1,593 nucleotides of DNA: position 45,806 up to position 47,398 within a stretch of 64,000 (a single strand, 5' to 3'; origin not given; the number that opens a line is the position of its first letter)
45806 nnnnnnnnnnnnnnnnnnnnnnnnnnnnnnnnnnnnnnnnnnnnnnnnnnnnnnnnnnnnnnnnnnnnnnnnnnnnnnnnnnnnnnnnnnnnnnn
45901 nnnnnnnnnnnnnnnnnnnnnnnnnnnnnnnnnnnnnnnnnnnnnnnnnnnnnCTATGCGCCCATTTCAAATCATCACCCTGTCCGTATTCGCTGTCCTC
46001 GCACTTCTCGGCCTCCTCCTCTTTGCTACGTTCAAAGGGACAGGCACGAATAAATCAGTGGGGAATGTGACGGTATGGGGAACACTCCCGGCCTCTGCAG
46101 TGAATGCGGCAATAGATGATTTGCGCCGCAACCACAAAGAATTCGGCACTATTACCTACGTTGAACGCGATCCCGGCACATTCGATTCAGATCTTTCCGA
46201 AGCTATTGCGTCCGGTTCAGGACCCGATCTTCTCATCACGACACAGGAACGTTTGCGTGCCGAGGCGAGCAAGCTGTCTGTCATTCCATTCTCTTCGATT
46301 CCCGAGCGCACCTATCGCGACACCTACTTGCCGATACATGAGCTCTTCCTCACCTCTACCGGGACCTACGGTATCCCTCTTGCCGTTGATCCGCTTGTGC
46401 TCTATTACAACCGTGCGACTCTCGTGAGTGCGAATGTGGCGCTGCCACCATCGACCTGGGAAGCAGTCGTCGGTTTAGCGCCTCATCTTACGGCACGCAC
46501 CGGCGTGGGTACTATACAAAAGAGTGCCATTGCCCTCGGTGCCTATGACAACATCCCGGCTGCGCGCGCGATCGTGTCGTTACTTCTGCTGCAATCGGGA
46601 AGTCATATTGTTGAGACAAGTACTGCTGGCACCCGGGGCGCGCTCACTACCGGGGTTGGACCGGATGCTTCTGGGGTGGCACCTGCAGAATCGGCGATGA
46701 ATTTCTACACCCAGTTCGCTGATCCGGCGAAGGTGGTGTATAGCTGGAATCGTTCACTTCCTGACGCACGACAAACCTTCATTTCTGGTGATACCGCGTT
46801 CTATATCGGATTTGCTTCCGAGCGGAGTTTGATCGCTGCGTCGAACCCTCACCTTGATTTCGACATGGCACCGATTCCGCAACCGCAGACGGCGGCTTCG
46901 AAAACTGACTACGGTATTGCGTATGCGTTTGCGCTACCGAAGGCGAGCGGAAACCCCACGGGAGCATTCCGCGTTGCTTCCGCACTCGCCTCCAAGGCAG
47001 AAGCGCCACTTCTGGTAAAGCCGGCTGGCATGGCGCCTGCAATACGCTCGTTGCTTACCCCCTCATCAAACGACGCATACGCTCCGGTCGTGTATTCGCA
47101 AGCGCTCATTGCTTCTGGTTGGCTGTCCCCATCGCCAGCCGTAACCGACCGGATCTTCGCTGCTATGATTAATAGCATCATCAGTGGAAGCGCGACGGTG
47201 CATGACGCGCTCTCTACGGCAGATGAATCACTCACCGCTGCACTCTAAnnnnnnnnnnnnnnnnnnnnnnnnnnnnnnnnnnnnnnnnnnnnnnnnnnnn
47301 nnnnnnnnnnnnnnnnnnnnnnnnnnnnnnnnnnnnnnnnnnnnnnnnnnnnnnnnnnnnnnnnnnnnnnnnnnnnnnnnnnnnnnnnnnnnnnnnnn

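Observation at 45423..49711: Operon-like cluster: methyltransferase + solute-binding-like protein + five tandem paralogous small secreted two-helix pilin-like proteins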

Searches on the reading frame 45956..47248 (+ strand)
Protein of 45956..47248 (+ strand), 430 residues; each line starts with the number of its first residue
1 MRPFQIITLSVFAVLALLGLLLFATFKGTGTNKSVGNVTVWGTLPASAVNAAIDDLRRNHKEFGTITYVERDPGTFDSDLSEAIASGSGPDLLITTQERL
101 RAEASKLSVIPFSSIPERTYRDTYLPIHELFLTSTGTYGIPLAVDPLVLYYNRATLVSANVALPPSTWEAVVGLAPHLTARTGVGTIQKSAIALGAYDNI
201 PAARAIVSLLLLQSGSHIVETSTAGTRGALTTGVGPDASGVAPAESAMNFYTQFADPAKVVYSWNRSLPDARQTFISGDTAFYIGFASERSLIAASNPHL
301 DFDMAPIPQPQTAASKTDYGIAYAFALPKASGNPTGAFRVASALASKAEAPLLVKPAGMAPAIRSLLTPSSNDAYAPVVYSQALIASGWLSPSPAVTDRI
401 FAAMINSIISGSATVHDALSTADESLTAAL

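Call 3: search_protein_families(library=pfam, proteins=[window:45956-47248:+], max_evalue=1)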
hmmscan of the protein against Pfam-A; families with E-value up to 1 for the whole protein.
window:45956-47248:+ (430 aa): 1 family
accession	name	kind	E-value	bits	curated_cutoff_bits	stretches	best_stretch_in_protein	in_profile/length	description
PF01547.30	SBP_bac_1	-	7.7e-17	62.7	26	1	67-349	27-305/307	Bacterial extracellular solute-binding protein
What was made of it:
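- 45956..47248 (+): Membrane-anchored, MalE-like (family 1, carbohydrate-type) solute-binding-fold protein (430 aa). It has an N-terminal TM helix and no lipobox Cys. It is 'orphan': no ABC permease or ATPase gene is nearby. SBP_bac_1 at 62.7 bits against a cut-off of 26 (call 3).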

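Call 4: search_protein_families(library=ncbifam, proteins=[window:45956-47248:+], max_evalue=1)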
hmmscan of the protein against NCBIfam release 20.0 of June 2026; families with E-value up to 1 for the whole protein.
window:45956-47248:+ (430 aa): 2 families
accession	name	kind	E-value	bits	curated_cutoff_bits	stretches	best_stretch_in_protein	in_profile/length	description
NF007011.0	PRK09474.1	equivalog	1.1e-07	31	291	1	35-337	30-302/396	maltose/maltodextrin ABC transporter substrate-binding protein MalE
NF053763.1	ABCarbgalBndGanS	equivalog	0.0035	16.2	700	1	38-258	41-244/420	galactooligosaccharide ABC transporter substrate-binding protein GanS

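Call 8: find_encoding_contigs(protein=window:45956-47248:+, flank=10000, max_places=6)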
Protein window:45956-47248:+ (430 aa): 1 contig read that carries it; 1 place shown.
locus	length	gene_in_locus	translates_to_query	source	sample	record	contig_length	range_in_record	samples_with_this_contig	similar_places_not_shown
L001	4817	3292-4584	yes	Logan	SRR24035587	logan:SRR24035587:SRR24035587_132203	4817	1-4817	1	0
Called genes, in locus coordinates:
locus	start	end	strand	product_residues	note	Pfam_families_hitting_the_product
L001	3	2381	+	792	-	?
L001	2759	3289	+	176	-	PF01135:PCMT (weak), PF01209:Ubie_methyltran, PF01269:Fibrillarin (weak), PF06325:PrmA (weak), PF13847:Methyltransf_31, PF08241:Methyltransf_11, PF08242:Methyltransf_12, PF13649:Methyltransf_25, +1 more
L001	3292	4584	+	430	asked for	PF01547:SBP_bac_1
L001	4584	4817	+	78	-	?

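Call 16: find_homologous_proteins(query=window:45956-47248:+, max_evalue=0.00001)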
Query window:45956-47248:+ (430 aa): 629 proteins with E <= 0.00001 among 8000 candidates; the best 120 are listed.
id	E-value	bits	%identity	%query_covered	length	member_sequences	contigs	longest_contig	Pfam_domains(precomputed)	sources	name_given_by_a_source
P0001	2.5e-272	921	100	100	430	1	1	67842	PF01547.31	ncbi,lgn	ncbi:MAG: ABC transporter substrate-binding protein [Bacillota bacterium]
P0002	2.9e-188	644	70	100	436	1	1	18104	PF01547.31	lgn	-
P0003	9.2e-188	642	68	100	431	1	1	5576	PF13416.12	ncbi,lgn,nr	ncbi:MAG: hypothetical protein JWO84_275 [Parcubacteria group bacterium]|nr:hypothetical protein [Pa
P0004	1.8e-183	628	67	100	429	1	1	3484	PF13416.12,PF01547.31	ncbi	-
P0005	4.5e-182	624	68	100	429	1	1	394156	PF13416.12,PF01547.31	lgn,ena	-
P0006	6.8e-182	623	68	100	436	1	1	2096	PF13416.12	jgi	jgi:ABC-type glycerol-3-phosphate transport system substrate-binding protein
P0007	4.1e-180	617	68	100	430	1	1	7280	PF13416.12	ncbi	-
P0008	2.0e-175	602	62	100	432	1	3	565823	PF13416.12,PF01547.31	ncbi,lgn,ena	ncbi:MAG: extracellular solute-binding protein [Patescibacteria group bacterium]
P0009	9.2e-174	596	65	100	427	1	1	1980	PF13416.12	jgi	jgi:ABC-type glycerol-3-phosphate transport system substrate-binding protein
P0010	1.4e-173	596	63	100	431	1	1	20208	PF13416.12,PF01547.31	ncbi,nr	ncbi:MAG: hypothetical protein JWL82_366 [Parcubacteria group bacterium]|nr:hypothetical protein [Pa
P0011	1.8e-173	595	64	100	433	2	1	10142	PF13416.12,PF01547.31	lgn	-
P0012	2.4e-173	595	65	100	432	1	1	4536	-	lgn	-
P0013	9.2e-173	593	63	100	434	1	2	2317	PF01547.31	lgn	-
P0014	1.7e-172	592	64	100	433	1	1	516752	PF13416.12,PF01547.31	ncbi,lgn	-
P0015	1.9e-172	592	63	100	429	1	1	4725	PF13416.12,PF01547.31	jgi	jgi:multiple sugar transport system substrate-binding protein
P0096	1.5e-143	497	57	100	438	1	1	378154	PF13416.12,PF01547.31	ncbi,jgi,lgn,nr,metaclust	ncbi:MAG: hypothetical protein AB203_00035 [Parcubacteria bacterium C7867-008]|nr:MAG: hypothetical 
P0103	3.2e-143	496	53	100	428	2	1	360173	PF01547.31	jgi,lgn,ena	-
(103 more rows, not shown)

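Call 17: find_encoding_contigs(protein=P0008, flank=10000, max_places=1)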
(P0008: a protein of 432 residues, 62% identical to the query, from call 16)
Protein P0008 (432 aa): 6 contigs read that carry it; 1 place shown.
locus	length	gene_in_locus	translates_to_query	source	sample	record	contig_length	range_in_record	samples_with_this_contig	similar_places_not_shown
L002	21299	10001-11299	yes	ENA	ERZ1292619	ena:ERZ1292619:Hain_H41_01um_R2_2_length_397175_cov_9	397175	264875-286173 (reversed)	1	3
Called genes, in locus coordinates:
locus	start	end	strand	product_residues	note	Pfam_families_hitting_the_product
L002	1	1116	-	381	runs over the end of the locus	PF03129:HGTP_anticodon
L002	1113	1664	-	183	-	PF10502:Peptidase_S26, PF00717:Peptidase_S24 (weak)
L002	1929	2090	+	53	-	-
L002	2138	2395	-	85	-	-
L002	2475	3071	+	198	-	PF01195:Pept_tRNA_hydro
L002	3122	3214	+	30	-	-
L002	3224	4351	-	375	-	PF23459:S1_RRP5 (faint), PF00575:S1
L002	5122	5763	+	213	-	PF13483:Lactamase_B_3, PF12706:Lactamase_B_2 (weak)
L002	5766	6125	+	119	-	-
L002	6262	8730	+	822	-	PF00521:DNA_topoisoIV, PF03989:DNA_gyraseA_C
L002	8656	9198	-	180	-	-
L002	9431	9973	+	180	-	PF01209:Ubie_methyltran, PF01269:Fibrillarin, PF01135:PCMT (weak), PF13847:Methyltransf_31, PF08241:Methyltransf_11, PF08242:Methyltransf_12, PF13649:Methyltransf_25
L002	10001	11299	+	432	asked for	PF01547:SBP_bac_1, PF13416:SBP_bac_8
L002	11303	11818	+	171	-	PF18895:T4SS_pilin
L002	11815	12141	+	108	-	PF18895:T4SS_pilin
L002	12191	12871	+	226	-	PF18895:T4SS_pilin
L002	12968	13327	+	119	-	PF18895:T4SS_pilin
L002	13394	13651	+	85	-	PF18895:T4SS_pilin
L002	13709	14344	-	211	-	-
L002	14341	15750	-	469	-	PF01145:Band_7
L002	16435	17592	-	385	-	PF01168:Ala_racemase_N, PF00842:Ala_racemase_C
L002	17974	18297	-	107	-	PF02033:RBFA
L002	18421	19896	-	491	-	PF00009:GTP_EFTU, PF00071:Ras (weak), PF01926:MMR_HSR1, PF22042:EF-G_D2, PF11987:IF-2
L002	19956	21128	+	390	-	PF00266:Aminotran_5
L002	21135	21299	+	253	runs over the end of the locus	-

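Call 18: find_encoding_contigs(protein=P0096, flank=10000, max_places=1)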
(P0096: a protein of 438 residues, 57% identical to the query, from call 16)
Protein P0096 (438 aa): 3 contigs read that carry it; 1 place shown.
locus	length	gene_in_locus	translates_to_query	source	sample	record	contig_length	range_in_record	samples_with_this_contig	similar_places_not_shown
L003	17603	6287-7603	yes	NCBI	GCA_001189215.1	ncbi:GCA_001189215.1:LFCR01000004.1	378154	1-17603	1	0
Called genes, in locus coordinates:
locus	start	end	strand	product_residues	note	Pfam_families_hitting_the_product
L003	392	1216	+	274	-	-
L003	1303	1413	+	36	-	-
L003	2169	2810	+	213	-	PF13483:Lactamase_B_3, PF12706:Lactamase_B_2 (weak)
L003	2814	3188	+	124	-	-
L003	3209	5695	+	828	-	PF00521:DNA_topoisoIV, PF03989:DNA_gyraseA_C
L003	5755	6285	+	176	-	PF05175:MTS (weak), PF13489:Methyltransf_23, PF01209:Ubie_methyltran, PF01728:FtsJ (weak), PF13847:Methyltransf_31, PF08241:Methyltransf_11, PF08242:Methyltransf_12, PF13649:Methyltransf_25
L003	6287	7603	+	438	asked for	PF01547:SBP_bac_1, PF13416:SBP_bac_8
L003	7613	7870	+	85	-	PF18895:T4SS_pilin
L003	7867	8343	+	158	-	PF18895:T4SS_pilin (weak)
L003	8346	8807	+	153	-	PF18895:T4SS_pilin (weak)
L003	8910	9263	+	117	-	PF18895:T4SS_pilin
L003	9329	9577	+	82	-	PF18895:T4SS_pilin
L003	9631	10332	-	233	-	-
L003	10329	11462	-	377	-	PF01145:Band_7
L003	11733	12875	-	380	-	PF01168:Ala_racemase_N, PF00842:Ala_racemase_C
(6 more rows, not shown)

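Call 19: find_encoding_contigs(protein=P0103, flank=10000, max_places=1)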
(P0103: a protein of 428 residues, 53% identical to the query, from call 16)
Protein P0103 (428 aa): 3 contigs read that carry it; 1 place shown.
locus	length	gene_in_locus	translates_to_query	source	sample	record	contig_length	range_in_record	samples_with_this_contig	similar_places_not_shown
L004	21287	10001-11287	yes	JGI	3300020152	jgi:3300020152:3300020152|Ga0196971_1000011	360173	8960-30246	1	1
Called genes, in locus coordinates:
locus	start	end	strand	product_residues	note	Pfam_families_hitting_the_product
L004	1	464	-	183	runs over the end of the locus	PF10502:Peptidase_S26, PF00717:Peptidase_S24 (weak)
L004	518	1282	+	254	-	PF01738:DLH (faint), PF00561:Abhydrolase_1, PF12146:Hydrolase_4, PF20408:Abhydrolase_11 (faint), PF12697:Abhydrolase_6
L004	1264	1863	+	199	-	PF01195:Pept_tRNA_hydro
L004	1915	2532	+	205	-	-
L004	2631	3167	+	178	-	-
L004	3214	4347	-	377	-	PF23459:S1_RRP5 (faint), PF00575:S1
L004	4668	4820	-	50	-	-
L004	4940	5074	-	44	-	-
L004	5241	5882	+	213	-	PF13483:Lactamase_B_3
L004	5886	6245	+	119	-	-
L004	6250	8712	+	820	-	PF00521:DNA_topoisoIV, PF03989:DNA_gyraseA_C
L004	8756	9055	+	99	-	-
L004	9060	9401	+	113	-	-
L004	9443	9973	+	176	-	PF01209:Ubie_methyltran, PF01135:PCMT (weak), PF01269:Fibrillarin (weak), PF13847:Methyltransf_31, PF08241:Methyltransf_11, PF13649:Methyltransf_25, PF08242:Methyltransf_12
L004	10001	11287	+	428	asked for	PF01547:SBP_bac_1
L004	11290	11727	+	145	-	PF04956:TrbC (weak), PF18895:T4SS_pilin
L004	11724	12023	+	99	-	PF18895:T4SS_pilin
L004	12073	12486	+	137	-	PF18895:T4SS_pilin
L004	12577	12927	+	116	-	PF18895:T4SS_pilin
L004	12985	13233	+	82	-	PF18895:T4SS_pilin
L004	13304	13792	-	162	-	-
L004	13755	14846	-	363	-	PF01145:Band_7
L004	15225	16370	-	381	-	PF01168:Ala_racemase_N, PF00842:Ala_racemase_C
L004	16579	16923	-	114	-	PF02033:RBFA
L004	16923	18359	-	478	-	PF00009:GTP_EFTU, PF01926:MMR_HSR1, PF22042:EF-G_D2, PF11987:IF-2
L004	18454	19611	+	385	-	PF00266:Aminotran_5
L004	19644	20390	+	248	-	-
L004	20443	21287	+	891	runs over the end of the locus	PF02861:Clp_N, PF23569:NBD_SMAX1, PF00004:AAA, PF17871:AAA_lid_9, PF00004:AAA (weak), PF07724:AAA_2, PF07728:AAA_5, PF10431:ClpB_D2-small, +3 more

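Call 32: search_protein_representatives(protein=window:45956-47248:+)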
Query: 430 residues. Proteins with E-value up to 0.001 (for the whole library): 2649; up to 1e-10: 1993; up to 1e-30: 966. The best 150 are listed.
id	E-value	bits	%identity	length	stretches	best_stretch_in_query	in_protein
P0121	1.5e-121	422.7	49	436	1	2-429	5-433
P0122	9.4e-115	400.3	47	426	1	1-428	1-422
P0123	1.5e-113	396.3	58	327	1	103-429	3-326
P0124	3.5e-103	362.2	41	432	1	2-428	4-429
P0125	4.5e-102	358.6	43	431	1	3-429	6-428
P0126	2.5e-101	356.1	42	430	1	1-427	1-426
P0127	9.5e-97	341.1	41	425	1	3-430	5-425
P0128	6.3e-95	335.0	40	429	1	1-426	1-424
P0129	3.2e-94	332.7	41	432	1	1-422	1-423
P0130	1.1e-93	331.0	40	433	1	2-427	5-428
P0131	1.3e-93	330.7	41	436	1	4-429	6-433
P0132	9.6e-93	327.9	41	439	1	2-419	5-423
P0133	1.5e-92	327.2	41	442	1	1-427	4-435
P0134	4.5e-92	325.6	39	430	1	1-430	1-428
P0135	2.0e-91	323.5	42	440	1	4-427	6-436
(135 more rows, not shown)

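Call 34: find_related_loci(query=A2, collection=genome_contigs, flank=10000)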
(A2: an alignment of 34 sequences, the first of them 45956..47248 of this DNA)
Query A2 (430 aa) in genome_contigs; peptide patterns used: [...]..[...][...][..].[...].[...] (x = any residue, [..] = any of these).
599 stretches matched a pattern (row limit reached: there are more); 593 encode a relative of the query (tblastn E <= 1e-3); the best 80 are kept; 80 distinct loci.
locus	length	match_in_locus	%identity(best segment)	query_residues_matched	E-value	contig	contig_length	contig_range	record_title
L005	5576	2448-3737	68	1-430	0e+0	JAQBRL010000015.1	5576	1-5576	MAG: Parcubacteria group bacterium isolate RYN_398 scaffold_3597846, whole genome shotgun sequence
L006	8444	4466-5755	63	1-430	7e-171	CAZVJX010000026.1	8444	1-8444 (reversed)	MAG TPA_asm: uncultured Candidatus Saccharibacteria bacterium isolate SRP193066_co1_81 genome assembly, contig: NODE_737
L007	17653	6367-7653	57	2-430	1e-158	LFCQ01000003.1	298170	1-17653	MAG: Parcubacteria bacterium C7867-007 C7867_00011, whole genome shotgun sequence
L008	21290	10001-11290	56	1-430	3e-153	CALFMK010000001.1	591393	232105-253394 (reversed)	MAG TPA_asm: uncultured bacterium isolate SRR6231188_bin.80_CONCOCT_v1.1_MAG genome assembly, contig: ERZ650241.1, whole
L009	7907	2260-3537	56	2-430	2e-152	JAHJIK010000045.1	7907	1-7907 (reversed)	MAG: Patescibacteria group bacterium isolate Modern_marine_planktonic.mb.9 Modern_marine_plank.mb.9_k141_457716, whole g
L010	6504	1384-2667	56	1-430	2e-151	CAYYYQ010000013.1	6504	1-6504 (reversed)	MAG TPA_asm: uncultured Candidatus Saccharibacteria bacterium isolate binchicken_co84_515 genome assembly, contig: k141_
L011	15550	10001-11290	53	1-430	7e-150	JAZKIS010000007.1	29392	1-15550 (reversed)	MAG: Patescibacteria group bacterium isolate ADI_DC_SW_02_SPN_11032020-bin059 DCSW02SPN_B059_0_000000000007, whole genom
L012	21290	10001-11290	52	1-430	6e-149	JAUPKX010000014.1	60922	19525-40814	MAG: Patescibacteria group bacterium isolate erpe_2018_pw_0hr_WHONDRS-PP48-000085_B_bin.9 scaffold_1303580, whole genome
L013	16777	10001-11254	55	1-419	3e-147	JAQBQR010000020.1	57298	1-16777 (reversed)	MAG: Parcubacteria group bacterium isolate RYN_378 scaffold_3007161, whole genome shotgun sequence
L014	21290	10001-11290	54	1-430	6e-147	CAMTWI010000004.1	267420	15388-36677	MAG: uncultured bacterium isolate G04_MAG_00048 genome assembly, contig: G04_MAG_00048_000000000002, whole genome shotgu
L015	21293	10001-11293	53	1-430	3e-145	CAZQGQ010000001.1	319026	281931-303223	MAG TPA_asm: uncultured Candidatus Saccharibacteria bacterium isolate SRP128246_co1_221 genome assembly, contig: NODE_9_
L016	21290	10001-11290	53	1-430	5e-144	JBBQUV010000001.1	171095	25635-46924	MAG: Candidatus Paceibacteria bacterium isolate Co_metawrap_1951 Cmw_1951_k141_19070792_length_171095_cov_10.9998, whole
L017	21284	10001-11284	53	1-428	4e-143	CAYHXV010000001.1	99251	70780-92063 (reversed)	MAG TPA_asm: uncultured Candidatus Saccharibacteria bacterium isolate ERP119705_co17_327 genome assembly, contig: NODE_1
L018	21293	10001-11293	53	1-430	3e-143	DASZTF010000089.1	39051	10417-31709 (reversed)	MAG TPA_asm: Candidatus Paceibacterota bacterium isolate SMAG_U6069 k141_678584, whole genome shotgun sequence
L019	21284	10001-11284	54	1-430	2e-142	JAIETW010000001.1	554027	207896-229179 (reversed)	MAG: Patescibacteria group bacterium isolate time.spades.CONCOCT.2.5kb_081 c_000000000001, whole genome shotgun sequence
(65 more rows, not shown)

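Call 41: search_solved_structures(query=A2, max_evalue=0.001)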
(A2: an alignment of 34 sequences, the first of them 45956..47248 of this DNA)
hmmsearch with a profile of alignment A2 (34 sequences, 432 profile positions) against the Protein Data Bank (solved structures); distinct sequences matched with E-value up to 0.001: 497 (the best 60 are shown).
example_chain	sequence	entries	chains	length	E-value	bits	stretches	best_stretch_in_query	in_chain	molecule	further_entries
4r9f_A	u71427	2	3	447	7.5e-22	81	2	13-191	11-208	MBP1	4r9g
8jbg_B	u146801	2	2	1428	1.2e-21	80.3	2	29-185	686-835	Neuromedin-K receptor (NK3R-pFastbac1) | NK3R-pFastbac1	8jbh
9vus_A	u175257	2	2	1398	1.6e-20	76.6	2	36-185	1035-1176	Soluble cytochrome b562,2-oxoglutarate receptor 1,Soluble cytochrome b562,2-oxoglutarate r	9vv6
4qrz_A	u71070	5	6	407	3.7e-17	65.5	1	55-184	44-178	ABC-TYPE SUGAR TRANSPORTER | ABC transporter, substrate binding protein (Sugar)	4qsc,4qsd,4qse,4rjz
5ci5_A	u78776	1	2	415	6e-17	64.8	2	241-430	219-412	Extracellular solute-binding protein family 1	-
1eu8_A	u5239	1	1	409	1.1e-15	60.7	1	69-184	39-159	TREHALOSE/MALTOSE BINDING PROTEIN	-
5ysb_A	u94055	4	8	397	1.2e-14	57.2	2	40-185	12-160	Lin1841 protein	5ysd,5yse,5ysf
9p0x_T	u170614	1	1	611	2.3e-14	56.3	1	5-185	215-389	Tissue factor,Maltose/maltodextrin-binding periplasmic protein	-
8art_A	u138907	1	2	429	4.1e-13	52.2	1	13-182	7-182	Putative secreted maltose-binding protein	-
3jzj_A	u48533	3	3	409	1.6e-12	50.3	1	36-186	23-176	Acarbose/maltose binding protein GacH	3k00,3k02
3k01_A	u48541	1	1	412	2.5e-12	49.6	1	37-186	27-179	Acarbose/maltose binding protein GacH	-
8c8f_A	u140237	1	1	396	4e-12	48.9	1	21-185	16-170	Maltose/maltodextrin-binding periplasmic protein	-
8tnp_C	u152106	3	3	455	6.7e-12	48.2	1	33-185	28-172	Maltose/maltodextrin-binding periplasmic protein,SD40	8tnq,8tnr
6ob5_B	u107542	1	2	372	6.8e-12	48.1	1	38-185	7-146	Maltodextrin-binding protein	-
1elj_A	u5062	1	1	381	8.8e-12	47.8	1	37-179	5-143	MALTODEXTRIN-BINDING PROTEIN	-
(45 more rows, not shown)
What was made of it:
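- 45956..47248 (+): PDB profile hits are MnBP1 (a mannooligosaccharide-binding protein), MalE and other sugar SBPs (call 41).
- On ABC-transporter solute-binding protein, family 1 (SBP_bac_1, MalE-like): PDB profile hits are to MnBP1 and MalE (call 41).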

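Call 53: predict_structure(alignment_id=A2)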
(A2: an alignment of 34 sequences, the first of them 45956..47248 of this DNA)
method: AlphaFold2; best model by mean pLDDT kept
length: 430 residues; sequences in the alignment: 34
mean_pLDDT: 92.2   pTM: 0.87
mean pLDDT of the five models: 92.2, 92.1, 92.0, 91.9, 91.4
residues with pLDDT >= 90: 357; 70-90: 54; 50-70: 9; < 50: 10
segments of 3 or more residues with pLDDT < 50: 26-32
pLDDT, mean of each block of 10 residues (from residue 1): 87 90 59 80 94 93 94 91 91 96 94 96 97 97 98 95 96 96 90 96 97 93 89 59 91 95 94 97 98 95 97 92 97 95 93 91 92 91 97 95 97 95 96
secondary structure, 60 per line:
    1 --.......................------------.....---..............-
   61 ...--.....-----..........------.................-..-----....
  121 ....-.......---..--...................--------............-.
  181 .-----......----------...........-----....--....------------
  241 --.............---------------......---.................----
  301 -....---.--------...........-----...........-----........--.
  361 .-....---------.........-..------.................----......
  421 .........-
elements in order: H3-25 E38-42 H46-59 E66-70 H76-85 E92-96 H97-106 H117-123 H126-131 E140-152 H153-158 H168-178 E187-192 H203-213 E219-222 E225-228 H243-255 H271-276 E280-286 H287-296 E302-305 E318-328 H334-344 H350-357 H376-384 H394-410 H415-429
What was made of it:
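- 45956..47248 (+): The AlphaFold2 model has pLDDT 92 with helix 3-25 followed by the two-lobe fold (call 53).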
